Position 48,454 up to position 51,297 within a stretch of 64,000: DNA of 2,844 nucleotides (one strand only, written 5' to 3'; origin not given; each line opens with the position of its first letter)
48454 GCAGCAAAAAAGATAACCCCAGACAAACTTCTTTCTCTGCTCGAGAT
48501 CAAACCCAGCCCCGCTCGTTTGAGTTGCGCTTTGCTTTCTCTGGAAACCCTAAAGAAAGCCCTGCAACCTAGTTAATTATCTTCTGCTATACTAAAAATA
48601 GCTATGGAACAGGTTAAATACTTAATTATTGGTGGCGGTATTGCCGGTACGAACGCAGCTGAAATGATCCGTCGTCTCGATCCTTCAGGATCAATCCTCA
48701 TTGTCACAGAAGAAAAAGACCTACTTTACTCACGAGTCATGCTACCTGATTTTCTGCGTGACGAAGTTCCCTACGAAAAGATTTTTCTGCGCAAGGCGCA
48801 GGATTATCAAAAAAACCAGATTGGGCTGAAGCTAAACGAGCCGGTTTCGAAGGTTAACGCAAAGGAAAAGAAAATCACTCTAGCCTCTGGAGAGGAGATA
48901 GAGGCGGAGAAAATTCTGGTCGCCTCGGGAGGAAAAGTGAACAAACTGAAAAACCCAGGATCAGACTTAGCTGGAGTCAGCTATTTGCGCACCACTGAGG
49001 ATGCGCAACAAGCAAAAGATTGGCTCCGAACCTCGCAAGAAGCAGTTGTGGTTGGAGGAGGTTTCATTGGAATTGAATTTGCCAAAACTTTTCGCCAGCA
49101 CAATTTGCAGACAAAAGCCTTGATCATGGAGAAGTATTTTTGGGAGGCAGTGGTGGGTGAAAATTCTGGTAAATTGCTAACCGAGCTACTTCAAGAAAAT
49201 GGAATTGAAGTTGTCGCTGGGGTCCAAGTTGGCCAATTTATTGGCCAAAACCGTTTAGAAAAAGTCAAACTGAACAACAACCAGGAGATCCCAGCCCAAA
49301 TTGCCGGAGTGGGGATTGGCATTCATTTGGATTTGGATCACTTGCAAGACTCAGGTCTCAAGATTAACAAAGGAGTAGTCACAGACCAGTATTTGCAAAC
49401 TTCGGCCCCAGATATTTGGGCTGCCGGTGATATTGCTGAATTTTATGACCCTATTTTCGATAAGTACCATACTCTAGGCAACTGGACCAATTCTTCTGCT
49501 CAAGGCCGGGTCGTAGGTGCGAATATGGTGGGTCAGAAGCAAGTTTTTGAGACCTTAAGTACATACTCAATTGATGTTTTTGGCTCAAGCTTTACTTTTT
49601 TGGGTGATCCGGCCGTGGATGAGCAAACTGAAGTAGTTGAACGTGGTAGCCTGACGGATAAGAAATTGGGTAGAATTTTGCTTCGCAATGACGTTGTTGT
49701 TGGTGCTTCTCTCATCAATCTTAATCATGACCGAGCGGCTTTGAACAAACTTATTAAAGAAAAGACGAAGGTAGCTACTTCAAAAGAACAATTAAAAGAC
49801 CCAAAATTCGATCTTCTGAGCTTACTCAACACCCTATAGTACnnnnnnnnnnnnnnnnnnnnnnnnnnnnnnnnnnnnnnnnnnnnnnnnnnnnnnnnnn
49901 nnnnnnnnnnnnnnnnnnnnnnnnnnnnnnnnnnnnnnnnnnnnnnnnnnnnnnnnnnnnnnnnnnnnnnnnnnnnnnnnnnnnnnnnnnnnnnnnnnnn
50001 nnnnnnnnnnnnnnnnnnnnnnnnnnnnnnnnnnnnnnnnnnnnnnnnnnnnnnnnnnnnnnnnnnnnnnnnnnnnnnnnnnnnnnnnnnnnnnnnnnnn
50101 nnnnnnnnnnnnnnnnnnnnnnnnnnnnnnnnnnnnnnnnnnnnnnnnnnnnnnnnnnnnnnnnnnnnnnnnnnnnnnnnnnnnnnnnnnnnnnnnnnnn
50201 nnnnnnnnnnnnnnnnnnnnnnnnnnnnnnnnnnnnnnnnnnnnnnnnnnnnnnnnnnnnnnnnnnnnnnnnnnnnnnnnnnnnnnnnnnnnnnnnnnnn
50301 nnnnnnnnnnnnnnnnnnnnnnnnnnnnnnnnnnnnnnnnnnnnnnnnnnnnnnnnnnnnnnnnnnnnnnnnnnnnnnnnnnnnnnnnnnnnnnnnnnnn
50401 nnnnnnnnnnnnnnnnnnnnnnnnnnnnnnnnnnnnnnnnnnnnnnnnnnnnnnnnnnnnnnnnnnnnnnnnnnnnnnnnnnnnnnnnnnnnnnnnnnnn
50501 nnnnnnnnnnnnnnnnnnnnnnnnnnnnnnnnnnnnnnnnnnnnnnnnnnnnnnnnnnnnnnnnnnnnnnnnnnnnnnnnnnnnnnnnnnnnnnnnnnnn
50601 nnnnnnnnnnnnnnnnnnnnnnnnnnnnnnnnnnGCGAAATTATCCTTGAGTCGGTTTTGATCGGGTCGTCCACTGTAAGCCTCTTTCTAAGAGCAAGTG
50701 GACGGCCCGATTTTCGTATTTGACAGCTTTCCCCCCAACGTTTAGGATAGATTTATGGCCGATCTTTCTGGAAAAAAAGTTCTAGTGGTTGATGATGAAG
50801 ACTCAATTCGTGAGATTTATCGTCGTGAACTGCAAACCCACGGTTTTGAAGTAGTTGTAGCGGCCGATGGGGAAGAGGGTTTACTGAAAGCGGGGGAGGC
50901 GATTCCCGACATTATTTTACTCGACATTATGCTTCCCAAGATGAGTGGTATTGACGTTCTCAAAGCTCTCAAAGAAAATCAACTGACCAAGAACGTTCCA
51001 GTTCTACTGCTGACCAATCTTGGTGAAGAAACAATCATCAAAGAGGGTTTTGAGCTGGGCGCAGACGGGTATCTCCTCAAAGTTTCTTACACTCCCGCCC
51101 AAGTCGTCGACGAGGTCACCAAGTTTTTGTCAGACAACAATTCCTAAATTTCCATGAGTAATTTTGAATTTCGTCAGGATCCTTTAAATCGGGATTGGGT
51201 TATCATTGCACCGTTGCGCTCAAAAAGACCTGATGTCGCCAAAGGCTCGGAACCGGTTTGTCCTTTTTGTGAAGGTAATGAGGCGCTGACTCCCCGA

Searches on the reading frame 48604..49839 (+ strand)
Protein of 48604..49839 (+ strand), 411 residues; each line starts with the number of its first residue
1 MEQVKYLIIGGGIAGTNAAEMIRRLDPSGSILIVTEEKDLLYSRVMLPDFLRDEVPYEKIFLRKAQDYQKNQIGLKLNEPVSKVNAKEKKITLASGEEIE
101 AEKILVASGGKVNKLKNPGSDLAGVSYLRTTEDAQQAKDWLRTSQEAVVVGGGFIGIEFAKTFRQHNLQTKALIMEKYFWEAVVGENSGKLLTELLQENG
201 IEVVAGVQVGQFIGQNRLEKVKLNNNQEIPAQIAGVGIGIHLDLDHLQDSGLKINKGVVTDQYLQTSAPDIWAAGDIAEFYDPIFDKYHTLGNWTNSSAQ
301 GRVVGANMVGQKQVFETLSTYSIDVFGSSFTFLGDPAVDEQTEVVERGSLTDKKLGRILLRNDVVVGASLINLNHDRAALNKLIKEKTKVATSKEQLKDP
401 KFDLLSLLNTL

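Call 87: search_protein_families(library=pfam, proteins=[window:48604-49839:+], max_evalue=0.001)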
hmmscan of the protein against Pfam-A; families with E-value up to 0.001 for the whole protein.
window:48604-49839:+ (411 aa): 6 families
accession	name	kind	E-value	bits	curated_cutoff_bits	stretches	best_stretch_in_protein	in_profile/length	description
PF07992.20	Pyr_redox_2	-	4.3e-52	177.8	26.1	1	5-301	2-291/291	Pyridine nucleotide-disulphide oxidoreductase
PF00070.33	Pyr_redox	-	1.1e-14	55.1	22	1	147-224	2-80/82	Pyridine nucleotide-disulphide oxidoreductase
PF13738.12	Pyr_redox_3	-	3.7e-07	30.1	30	1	69-275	92-305/305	Pyridine nucleotide-disulphide oxidoreductase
PF14759.12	Reductase_C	-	3e-06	28.1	25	1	327-407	8-84/85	Reductase C-terminal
PF01262.27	AlaDh_PNT_C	-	4.8e-05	23.3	23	0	3-27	28-52/214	Alanine dehydrogenase/PNT, C-terminal domain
PF03486.20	HI0933_like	-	6e-05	23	50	0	66-128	117-180/244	HI0933-like protein Rossmann domain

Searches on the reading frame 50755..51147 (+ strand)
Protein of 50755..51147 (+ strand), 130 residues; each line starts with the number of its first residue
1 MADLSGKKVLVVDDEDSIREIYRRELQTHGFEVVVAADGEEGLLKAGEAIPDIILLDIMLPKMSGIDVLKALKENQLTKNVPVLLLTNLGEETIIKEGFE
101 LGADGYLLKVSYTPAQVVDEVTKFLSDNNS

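Call 87: search_protein_families(library=pfam, proteins=[window:50755-51147:+], max_evalue=0.001)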
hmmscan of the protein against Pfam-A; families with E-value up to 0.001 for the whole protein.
window:50755-51147:+ (130 aa): 1 family
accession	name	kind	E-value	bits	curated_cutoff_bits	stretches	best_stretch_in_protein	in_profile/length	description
PF00072.30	Response_reg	-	4.5e-25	88.4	30.2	1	9-111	1-101/111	Response regulator receiver domain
